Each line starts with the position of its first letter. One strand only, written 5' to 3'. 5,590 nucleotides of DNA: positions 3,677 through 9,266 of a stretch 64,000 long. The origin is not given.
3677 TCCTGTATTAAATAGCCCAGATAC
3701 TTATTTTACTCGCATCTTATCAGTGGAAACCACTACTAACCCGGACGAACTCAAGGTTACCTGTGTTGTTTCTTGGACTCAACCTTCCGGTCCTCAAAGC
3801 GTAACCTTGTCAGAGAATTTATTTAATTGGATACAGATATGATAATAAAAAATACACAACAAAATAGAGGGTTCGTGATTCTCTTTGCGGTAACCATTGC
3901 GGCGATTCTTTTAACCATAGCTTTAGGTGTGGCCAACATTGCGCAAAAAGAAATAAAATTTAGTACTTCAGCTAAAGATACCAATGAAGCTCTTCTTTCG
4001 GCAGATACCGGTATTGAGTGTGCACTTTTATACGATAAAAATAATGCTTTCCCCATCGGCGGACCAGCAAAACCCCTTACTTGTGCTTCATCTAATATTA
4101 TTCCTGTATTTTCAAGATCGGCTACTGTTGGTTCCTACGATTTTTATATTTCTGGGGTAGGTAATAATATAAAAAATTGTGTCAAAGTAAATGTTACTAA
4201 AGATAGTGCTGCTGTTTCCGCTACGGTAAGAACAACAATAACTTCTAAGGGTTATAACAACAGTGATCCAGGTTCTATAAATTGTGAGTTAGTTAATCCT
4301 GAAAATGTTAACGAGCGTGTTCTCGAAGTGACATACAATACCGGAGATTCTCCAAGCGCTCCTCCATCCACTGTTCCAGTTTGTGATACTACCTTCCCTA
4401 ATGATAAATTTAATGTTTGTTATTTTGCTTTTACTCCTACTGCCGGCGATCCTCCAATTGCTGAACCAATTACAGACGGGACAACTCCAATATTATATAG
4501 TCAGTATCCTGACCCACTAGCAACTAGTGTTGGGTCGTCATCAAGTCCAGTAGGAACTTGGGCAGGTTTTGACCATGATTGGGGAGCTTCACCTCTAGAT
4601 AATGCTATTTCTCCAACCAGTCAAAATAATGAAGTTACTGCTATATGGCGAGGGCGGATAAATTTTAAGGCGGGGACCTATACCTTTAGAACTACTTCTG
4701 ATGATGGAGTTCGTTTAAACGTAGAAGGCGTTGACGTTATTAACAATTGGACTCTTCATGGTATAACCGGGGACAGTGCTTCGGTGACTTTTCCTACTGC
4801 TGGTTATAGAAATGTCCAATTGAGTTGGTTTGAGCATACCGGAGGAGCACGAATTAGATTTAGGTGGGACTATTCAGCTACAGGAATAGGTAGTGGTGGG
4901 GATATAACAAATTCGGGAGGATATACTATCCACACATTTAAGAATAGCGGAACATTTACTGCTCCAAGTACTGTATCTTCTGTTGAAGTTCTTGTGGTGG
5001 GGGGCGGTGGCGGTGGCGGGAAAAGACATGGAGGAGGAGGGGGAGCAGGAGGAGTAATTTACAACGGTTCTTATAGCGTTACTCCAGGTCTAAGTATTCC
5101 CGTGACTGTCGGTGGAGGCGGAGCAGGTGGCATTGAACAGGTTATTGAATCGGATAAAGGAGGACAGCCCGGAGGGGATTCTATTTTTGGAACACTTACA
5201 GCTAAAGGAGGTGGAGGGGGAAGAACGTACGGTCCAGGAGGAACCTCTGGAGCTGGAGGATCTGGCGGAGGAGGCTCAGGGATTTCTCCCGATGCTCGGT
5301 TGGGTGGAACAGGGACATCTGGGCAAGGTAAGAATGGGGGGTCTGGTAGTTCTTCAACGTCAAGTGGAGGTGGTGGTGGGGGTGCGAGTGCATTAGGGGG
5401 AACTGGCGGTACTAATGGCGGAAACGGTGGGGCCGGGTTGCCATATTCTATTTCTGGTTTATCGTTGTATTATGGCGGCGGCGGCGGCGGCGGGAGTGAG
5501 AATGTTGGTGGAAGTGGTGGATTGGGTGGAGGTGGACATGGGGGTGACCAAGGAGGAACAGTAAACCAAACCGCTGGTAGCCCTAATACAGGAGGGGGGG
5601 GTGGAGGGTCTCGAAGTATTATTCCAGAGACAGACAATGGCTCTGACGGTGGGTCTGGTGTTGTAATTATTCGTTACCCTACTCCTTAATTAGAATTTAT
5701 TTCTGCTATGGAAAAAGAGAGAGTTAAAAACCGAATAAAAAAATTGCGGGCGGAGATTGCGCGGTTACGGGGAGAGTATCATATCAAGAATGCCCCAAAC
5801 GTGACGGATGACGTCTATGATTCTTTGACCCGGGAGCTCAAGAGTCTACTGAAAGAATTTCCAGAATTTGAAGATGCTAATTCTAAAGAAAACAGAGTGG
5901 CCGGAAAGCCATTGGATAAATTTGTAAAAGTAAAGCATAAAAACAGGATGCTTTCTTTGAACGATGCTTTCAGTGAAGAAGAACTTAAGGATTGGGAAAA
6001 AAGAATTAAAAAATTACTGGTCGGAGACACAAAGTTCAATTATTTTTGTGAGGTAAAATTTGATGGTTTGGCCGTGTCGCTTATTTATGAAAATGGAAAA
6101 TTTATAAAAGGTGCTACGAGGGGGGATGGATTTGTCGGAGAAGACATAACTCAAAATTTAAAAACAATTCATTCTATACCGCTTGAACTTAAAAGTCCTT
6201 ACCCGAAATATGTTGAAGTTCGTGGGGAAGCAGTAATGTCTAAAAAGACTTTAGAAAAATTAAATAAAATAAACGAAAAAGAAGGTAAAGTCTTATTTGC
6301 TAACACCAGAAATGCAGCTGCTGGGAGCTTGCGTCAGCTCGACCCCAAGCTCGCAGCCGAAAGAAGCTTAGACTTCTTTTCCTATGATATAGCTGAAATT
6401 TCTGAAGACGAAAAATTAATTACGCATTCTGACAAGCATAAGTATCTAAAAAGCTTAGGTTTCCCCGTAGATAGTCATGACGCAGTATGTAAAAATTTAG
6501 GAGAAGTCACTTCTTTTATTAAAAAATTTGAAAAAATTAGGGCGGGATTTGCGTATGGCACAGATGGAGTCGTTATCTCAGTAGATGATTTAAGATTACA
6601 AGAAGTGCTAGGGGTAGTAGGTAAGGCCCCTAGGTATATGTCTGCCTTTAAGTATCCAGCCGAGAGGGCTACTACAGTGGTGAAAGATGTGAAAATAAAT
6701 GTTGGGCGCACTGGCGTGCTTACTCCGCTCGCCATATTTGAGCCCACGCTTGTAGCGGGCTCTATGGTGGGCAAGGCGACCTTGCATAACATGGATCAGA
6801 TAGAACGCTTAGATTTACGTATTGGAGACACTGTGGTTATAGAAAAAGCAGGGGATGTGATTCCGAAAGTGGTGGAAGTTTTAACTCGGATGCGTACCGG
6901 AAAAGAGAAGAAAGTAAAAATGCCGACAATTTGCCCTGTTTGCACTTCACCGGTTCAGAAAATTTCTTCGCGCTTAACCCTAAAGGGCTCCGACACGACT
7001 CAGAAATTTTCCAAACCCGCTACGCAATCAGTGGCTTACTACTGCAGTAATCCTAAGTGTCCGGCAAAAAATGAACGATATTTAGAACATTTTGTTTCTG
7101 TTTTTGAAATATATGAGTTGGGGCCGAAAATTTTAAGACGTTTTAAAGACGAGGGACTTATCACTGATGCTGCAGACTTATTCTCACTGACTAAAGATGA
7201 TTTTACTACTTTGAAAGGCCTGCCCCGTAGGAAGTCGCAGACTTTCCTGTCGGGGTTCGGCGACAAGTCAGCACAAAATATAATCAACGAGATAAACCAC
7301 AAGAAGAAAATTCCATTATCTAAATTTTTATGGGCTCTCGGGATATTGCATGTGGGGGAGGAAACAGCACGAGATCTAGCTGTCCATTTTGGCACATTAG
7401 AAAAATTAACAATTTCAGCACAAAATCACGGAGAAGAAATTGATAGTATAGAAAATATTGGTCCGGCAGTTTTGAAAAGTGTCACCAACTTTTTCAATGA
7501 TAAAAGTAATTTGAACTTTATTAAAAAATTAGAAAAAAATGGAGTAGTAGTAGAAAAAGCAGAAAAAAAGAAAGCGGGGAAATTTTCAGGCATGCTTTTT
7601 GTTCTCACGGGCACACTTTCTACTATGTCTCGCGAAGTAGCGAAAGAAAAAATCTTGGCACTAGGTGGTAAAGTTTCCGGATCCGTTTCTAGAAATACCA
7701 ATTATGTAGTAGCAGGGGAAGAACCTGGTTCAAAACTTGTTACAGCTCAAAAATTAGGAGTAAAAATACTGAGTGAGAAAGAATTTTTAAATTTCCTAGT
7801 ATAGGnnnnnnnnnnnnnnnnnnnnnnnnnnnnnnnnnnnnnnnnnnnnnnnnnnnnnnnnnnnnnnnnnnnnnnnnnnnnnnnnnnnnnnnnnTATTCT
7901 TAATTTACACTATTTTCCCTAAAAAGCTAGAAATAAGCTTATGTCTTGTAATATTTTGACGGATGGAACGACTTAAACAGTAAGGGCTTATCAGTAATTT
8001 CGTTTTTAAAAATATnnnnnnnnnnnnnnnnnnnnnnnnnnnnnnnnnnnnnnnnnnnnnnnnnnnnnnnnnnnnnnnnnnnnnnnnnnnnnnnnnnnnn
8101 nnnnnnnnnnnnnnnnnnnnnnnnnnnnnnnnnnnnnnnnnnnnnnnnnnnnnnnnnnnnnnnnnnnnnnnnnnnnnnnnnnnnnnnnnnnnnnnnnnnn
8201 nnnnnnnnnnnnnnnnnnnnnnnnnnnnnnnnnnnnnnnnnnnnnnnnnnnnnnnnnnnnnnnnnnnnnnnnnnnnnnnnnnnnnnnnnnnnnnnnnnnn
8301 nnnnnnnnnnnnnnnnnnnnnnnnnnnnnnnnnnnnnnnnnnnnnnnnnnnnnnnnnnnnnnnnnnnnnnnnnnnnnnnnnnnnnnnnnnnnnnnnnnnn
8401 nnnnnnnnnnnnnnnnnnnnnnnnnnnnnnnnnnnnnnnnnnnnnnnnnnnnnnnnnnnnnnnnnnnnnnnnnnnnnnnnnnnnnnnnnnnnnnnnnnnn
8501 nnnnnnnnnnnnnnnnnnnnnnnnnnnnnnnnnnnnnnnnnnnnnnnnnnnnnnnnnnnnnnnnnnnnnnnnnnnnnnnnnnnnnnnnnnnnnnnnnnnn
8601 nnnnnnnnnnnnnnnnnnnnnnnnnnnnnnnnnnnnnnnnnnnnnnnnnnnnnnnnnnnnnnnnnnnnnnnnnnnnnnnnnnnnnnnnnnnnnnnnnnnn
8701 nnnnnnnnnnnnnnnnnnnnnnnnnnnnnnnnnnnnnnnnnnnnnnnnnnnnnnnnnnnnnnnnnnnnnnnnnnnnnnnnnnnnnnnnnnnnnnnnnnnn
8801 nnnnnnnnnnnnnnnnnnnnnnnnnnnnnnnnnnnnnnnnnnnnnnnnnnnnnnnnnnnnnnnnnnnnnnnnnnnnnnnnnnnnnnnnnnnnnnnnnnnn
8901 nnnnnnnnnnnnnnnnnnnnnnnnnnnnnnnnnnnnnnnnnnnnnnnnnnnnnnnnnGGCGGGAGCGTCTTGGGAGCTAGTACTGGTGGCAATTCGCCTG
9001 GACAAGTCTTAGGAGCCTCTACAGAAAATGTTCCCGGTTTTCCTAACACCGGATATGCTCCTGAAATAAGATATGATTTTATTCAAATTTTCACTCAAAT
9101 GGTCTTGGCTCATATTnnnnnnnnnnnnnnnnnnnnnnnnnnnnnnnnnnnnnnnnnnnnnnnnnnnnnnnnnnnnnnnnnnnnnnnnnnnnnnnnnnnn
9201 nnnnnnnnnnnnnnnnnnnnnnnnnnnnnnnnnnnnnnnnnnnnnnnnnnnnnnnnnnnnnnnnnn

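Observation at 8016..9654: Ice-binding-like (DUF3494) secreted protein with exact tandem Gly repeats, genetically coupled to a sortase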

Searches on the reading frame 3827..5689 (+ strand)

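Call 4: search_protein_families(library=pfam, proteins=[window:3827-5689:+], max_evalue=0.01)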
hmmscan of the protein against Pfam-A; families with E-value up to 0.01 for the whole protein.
window:3827-5689:+ (620 aa): 2 families
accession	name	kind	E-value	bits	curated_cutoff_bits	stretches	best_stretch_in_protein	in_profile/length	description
PF21722.4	Gly_rich_2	-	2.8e-25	90.1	24.3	1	374-617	3-225/226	Glycine-rich domain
PF07691.17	PA14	-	1.1e-11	45.2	24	1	263-350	39-136/147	PA14 domain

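Call 5: search_protein_families(library=ncbifam, proteins=[window:3827-5689:+], max_evalue=0.01)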
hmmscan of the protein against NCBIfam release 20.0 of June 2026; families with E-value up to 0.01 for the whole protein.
window:3827-5689:+ (620 aa): 0 families

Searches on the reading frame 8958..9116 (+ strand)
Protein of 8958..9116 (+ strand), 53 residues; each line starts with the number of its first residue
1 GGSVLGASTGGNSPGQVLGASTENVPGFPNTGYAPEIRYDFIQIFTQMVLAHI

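Call 61: search_protein_families(library=ncbifam, proteins=[window:8958-9116:+], max_evalue=10)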
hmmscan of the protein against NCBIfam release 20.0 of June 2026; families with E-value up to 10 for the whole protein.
seq(53 aa): 0 families
